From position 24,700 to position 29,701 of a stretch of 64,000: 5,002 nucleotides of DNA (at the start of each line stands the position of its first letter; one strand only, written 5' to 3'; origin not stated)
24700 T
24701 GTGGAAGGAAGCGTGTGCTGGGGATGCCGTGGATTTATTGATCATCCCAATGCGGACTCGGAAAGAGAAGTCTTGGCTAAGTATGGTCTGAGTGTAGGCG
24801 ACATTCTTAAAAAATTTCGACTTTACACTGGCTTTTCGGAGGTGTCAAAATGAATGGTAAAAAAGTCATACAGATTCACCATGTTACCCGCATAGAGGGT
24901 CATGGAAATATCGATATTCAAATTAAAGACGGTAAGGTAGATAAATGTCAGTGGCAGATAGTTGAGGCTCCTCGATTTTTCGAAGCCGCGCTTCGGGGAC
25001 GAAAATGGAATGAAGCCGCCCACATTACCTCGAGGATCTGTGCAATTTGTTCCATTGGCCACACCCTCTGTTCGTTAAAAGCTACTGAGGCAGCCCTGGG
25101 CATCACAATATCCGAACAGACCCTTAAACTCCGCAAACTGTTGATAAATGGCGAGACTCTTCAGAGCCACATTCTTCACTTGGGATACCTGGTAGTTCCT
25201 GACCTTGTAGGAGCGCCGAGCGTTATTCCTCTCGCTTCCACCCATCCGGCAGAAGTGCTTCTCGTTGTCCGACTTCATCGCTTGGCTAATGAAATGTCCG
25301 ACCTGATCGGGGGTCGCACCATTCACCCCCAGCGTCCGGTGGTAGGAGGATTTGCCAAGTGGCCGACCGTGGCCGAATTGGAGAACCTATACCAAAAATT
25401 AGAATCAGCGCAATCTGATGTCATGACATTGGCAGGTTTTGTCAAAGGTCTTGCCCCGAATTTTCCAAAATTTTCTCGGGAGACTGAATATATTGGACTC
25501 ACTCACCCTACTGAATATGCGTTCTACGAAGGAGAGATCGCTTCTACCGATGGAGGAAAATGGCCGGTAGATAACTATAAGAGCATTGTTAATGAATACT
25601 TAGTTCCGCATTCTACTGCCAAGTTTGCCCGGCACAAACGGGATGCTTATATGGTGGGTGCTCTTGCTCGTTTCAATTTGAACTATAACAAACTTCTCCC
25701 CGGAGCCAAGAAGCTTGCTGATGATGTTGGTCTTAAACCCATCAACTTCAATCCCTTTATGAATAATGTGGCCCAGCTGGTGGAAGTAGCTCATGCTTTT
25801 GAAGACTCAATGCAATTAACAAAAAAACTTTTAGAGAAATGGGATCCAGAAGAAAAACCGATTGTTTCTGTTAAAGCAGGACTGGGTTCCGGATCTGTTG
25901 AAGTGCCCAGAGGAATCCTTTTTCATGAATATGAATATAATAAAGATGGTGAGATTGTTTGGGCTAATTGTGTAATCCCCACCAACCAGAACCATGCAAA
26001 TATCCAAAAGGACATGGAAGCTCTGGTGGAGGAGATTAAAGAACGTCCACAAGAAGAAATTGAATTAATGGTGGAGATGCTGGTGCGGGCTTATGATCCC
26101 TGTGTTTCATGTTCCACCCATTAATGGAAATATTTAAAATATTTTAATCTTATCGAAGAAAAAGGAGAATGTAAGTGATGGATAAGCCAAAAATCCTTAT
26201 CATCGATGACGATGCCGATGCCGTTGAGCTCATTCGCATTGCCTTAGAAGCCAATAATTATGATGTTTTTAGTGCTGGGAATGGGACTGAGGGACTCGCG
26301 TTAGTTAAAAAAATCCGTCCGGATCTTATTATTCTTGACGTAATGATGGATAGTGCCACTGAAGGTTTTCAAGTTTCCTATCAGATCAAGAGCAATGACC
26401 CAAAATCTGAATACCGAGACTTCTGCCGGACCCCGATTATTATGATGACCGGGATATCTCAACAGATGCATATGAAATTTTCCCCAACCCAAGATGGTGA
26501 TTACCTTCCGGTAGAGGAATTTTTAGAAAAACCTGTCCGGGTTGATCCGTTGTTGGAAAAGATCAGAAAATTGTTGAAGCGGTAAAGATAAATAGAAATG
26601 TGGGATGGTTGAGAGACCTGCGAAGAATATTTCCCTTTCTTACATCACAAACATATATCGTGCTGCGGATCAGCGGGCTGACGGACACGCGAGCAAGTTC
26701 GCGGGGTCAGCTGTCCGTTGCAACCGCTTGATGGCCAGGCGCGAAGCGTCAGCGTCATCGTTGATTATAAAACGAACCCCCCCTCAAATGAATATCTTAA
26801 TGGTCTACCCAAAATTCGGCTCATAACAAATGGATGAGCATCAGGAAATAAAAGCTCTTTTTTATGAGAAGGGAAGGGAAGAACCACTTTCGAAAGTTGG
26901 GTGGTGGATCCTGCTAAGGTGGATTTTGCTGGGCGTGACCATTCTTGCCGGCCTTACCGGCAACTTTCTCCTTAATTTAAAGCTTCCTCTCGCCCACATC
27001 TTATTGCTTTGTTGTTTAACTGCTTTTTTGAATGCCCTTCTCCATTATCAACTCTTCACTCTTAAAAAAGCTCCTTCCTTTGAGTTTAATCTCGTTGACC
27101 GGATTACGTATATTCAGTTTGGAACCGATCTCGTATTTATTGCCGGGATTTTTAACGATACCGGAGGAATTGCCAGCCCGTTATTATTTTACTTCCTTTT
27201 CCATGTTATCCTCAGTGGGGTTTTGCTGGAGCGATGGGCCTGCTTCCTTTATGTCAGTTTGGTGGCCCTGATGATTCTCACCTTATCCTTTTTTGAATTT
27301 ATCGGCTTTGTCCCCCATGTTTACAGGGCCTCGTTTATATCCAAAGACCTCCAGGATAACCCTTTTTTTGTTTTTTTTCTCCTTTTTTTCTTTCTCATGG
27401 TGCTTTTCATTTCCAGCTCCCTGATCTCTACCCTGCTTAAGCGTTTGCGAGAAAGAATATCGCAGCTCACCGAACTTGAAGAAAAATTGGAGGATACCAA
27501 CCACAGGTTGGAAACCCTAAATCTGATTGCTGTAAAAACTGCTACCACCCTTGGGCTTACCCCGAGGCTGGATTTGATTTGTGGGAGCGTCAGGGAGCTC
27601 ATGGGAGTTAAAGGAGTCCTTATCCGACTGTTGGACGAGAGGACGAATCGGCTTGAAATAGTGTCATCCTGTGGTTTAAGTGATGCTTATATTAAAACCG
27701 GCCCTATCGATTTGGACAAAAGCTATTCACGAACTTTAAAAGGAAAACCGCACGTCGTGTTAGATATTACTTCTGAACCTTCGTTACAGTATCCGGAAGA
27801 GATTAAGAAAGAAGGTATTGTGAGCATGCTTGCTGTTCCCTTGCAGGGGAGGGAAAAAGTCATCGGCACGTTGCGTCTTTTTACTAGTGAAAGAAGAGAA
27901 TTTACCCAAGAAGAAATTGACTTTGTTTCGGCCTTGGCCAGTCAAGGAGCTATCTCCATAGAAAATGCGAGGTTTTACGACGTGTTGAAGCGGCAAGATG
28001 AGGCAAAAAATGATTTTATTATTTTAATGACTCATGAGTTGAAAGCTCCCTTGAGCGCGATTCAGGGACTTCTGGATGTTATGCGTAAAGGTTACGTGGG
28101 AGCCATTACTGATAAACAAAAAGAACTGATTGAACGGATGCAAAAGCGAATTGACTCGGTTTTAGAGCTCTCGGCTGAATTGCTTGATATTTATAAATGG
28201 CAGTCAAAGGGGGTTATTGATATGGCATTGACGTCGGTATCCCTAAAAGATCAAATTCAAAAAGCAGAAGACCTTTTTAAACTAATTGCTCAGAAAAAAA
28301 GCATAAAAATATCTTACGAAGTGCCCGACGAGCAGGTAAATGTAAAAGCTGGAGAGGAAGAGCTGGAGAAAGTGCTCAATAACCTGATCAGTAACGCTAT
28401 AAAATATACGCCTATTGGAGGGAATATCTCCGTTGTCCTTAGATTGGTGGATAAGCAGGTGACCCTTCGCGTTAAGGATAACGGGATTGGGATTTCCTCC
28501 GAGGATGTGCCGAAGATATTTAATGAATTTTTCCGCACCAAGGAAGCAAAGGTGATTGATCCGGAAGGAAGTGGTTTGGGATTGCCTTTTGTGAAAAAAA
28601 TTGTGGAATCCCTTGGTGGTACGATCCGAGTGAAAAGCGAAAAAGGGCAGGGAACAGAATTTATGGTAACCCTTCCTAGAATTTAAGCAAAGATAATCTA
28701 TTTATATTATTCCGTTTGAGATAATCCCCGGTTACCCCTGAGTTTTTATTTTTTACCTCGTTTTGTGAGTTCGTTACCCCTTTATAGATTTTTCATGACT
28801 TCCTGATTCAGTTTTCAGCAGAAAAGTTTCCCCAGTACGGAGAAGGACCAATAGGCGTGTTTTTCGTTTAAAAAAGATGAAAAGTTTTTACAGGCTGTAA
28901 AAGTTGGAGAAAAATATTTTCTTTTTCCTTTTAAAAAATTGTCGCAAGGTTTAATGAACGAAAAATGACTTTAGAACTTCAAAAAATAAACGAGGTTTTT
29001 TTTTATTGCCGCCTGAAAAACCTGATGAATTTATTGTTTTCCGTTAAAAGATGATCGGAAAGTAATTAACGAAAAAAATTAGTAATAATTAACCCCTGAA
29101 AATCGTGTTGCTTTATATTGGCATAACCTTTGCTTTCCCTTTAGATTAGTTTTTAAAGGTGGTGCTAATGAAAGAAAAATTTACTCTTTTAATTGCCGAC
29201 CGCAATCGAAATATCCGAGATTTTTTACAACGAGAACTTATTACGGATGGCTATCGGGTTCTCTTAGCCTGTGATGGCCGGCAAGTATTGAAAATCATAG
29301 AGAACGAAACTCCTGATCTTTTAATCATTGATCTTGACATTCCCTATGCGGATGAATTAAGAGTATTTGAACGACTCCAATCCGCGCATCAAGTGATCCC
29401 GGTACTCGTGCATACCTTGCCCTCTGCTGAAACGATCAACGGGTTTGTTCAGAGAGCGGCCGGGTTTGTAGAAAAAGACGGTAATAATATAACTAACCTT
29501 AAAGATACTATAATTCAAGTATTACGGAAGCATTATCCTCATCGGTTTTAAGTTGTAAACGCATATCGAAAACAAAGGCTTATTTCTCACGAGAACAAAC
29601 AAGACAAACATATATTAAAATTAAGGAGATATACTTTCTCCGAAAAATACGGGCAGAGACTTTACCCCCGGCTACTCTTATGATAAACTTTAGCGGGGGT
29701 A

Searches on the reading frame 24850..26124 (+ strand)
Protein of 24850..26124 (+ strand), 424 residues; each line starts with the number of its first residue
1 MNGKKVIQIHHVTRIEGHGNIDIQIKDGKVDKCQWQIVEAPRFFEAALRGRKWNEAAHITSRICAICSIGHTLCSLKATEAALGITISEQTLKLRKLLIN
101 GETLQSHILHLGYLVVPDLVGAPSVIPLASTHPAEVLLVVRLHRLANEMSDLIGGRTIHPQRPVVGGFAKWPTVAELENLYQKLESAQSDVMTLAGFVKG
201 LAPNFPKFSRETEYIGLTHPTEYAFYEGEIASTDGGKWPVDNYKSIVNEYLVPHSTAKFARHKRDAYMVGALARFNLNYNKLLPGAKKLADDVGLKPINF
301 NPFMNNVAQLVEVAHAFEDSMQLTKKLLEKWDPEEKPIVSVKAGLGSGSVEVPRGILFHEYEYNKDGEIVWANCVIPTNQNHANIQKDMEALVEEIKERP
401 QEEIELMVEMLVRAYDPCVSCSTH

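Call 10: search_protein_families(library=pfam, proteins=[window:24850-26124:+])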
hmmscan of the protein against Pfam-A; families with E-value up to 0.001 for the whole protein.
window:24850-26124:+ (424 aa): 1 family
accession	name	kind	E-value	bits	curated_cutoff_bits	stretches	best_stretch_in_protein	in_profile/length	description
PF00374.24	NiFeSe_Hases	-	1.2e-28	100.8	25.8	2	42-121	1-80/508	Nickel-dependent hydrogenase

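Call 55: search_protein_families(library=ncbifam, proteins=[window:24850-26124:+], max_evalue=0.00001)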
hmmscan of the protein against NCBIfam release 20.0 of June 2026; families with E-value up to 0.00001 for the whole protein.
window:24850-26124:+ (424 aa): 9 families
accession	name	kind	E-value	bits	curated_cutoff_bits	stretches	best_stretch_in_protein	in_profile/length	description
NF040832.1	sulfhyd_HydA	equivalog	8.4e-83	278.8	880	1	7-424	5-422/426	NADPH-dependent hydrogenase/sulfhydrogenase 1 subunit alpha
NF040828.1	sulfhyd_ShyA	equivalog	4.1e-81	273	700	1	6-424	2-411/415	NAD(P)-dependent hydrogenase/sulfhydrogenase 2 subunit alpha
NF041785.2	VhuA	equivalog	9.9e-43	146.2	800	1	7-395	4-415/418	F420-non-reducing hydrogenase Vhu subunit A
TIGR03295.1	frhA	equivalog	4.4e-40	137.9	392.5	2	5-198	3-192/412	coenzyme F420 hydrogenase subunit alpha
NF033181.1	NiFeSe_hydrog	equivalog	3.1e-38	131.9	600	2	6-126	3-122/507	nickel-dependent hydrogenase large subunit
NF045518.1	H2_NiFeSe_large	exception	6.6e-38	130.7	780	2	6-188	3-199/485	NiFeSe hydrogenase large subunit HysA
NF007778.0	PRK10467.1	equivalog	4.8e-24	84.6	969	1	5-140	3-137/567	hydrogenase 2 large subunit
NF007550.0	PRK10170.1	equivalog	8.1e-18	64.1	1101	1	7-115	19-127/597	Ni/Fe-hydrogenase large subunit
NF041786.2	VhuU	equivalog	8.8e-06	25.4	70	0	407-424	10-27/45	F420-non-reducing hydrogenase selenoprotein subunit VhuU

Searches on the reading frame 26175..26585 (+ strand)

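Call 10: search_protein_families(library=pfam, proteins=[window:26175-26585:+])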
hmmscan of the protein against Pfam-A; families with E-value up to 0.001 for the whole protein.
window:26175-26585:+ (136 aa): 1 family
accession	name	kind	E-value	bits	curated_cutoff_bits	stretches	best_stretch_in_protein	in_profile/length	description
PF00072.30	Response_reg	-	1.5e-17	64.2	30.2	1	7-131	1-111/111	Response regulator receiver domain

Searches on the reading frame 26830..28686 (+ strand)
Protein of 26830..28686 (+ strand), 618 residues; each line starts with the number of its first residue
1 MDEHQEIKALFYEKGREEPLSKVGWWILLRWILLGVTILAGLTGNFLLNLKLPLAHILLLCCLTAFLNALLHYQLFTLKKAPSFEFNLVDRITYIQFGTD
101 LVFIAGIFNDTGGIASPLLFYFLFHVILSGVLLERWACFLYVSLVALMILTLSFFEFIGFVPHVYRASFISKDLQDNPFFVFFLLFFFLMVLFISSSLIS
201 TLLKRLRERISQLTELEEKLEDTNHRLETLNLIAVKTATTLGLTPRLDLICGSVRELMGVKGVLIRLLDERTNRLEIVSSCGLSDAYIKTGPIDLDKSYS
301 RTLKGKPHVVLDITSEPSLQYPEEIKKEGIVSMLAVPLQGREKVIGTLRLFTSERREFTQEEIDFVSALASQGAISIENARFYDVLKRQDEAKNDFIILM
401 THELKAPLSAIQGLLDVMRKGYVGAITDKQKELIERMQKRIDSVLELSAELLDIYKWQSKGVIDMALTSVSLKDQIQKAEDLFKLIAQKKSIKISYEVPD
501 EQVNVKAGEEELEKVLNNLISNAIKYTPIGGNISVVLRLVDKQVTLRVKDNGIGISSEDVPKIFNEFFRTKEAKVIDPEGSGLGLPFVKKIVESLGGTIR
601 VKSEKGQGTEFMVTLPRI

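Call 10: search_protein_families(library=pfam, proteins=[window:26830-28686:+])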
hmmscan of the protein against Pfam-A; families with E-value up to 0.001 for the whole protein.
window:26830-28686:+ (618 aa): 5 families
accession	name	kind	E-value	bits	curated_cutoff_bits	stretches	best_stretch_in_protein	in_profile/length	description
PF02518.31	HATPase_c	-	1.1e-29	103.5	26.4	1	509-617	3-109/111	Histidine kinase-, DNA gyrase B-, and HSP90-like ATPase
PF13185.12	GAF_2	-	3.4e-12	47.2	28.6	1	247-378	8-136/136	GAF domain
PF01590.32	GAF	-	6.1e-12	46.6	22.4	1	246-377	5-133/133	GAF domain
PF13492.12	GAF_3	-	6.2e-10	40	27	1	253-379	12-129/129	GAF domain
PF00512.31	HisKA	-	1.2e-09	38.5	26.9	1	393-458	2-64/66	His Kinase A (phospho-acceptor) domain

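Call 55: search_protein_families(library=ncbifam, proteins=[window:26830-28686:+], max_evalue=0.00001)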
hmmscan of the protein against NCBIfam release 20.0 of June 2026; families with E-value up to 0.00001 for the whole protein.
window:26830-28686:+ (618 aa): 84 families (the best 25 are shown)
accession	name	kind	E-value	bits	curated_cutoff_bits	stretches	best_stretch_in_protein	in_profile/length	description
NF046044.1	PnpS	equivalog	5.1e-52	177.2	400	1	320-616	99-390/390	two-component system histidine kinase PnpS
TIGR02966.1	phoR_proteo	equivalog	5.7e-50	170.2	334.2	1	386-614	107-332/333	phosphate regulon sensor histidine kinase PhoR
NF033092.0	HK_WalK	equivalog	6.7e-46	157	725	1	388-616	367-593/594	cell wall metabolism sensor histidine kinase WalK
NF047874.1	MASE3_PAS_HK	subfamily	1.1e-41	143.4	560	1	387-616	392-624/655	MASE3 domain-containing sensor histidine kinase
NF041735.1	hist_kin_RppB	equivalog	2.5e-39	135.3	400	1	400-616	223-438/438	two-component system sensor histidine kinase RppB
NF008468.0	PRK11360.1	equivalog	1.9e-36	125.7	646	1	401-617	404-608/616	two-component system sensor histidine kinase AtoS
NF006800.0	PRK09303.1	equivalog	2e-36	125.8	342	1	384-616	142-376/383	histidine kinase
NF041947.1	LuxQ_Vibrio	equivalog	4e-36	124.2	1200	1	391-616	470-695/843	quorum-sensing autoinducer 2 sensor kinase/phosphatase LuxQ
TIGR02956.1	TMAO_torS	equivalog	6.6e-36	123.8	676.5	1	389-616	460-681/967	TMAO reductase system sensor histidine kinase/response regulator TorS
NF041832.1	near_NosP_CTERM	subfamily_domain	7e-36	124.1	400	1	391-617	5-225/370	NahK/ErcS family hybrid sensor histidine kinase/response regulator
NF012163.2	BaeS_SmeS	equivalog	3.7e-35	121.7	500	1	376-616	223-457/457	sensor histidine kinase efflux regulator BaeS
NF007688.0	PRK10364.1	equivalog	2e-34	119.1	479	1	401-617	248-451/460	two-component system sensor histidine kinase ZraS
NF045595.1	HK_scytonemin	equivalog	9.1e-34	116.8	865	1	358-617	378-635/637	scytonemin biosynthesis sensor histidine kinase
NF041880.1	EPS_EpsF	equivalog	2.3e-33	115.5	900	1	374-616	254-492/492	response regulator EpsF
NF008312.0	PRK11100.1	equivalog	2.5e-33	115.6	356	1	394-617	257-474/477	two-component system sensor histidine kinase CreC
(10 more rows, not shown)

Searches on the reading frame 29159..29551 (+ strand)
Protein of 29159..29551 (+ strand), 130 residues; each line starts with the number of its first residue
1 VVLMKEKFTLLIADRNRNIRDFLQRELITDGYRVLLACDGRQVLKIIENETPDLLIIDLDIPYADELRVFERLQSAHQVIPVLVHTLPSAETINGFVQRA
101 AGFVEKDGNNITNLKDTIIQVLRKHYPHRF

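Call 10: search_protein_families(library=pfam, proteins=[window:29159-29551:+])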
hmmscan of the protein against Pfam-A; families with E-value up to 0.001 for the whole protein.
window:29159-29551:+ (130 aa): 1 family
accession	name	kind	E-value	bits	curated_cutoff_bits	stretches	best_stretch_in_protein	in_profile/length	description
PF00072.30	Response_reg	-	6.5e-14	52.5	30.2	1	11-108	2-101/111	Response regulator receiver domain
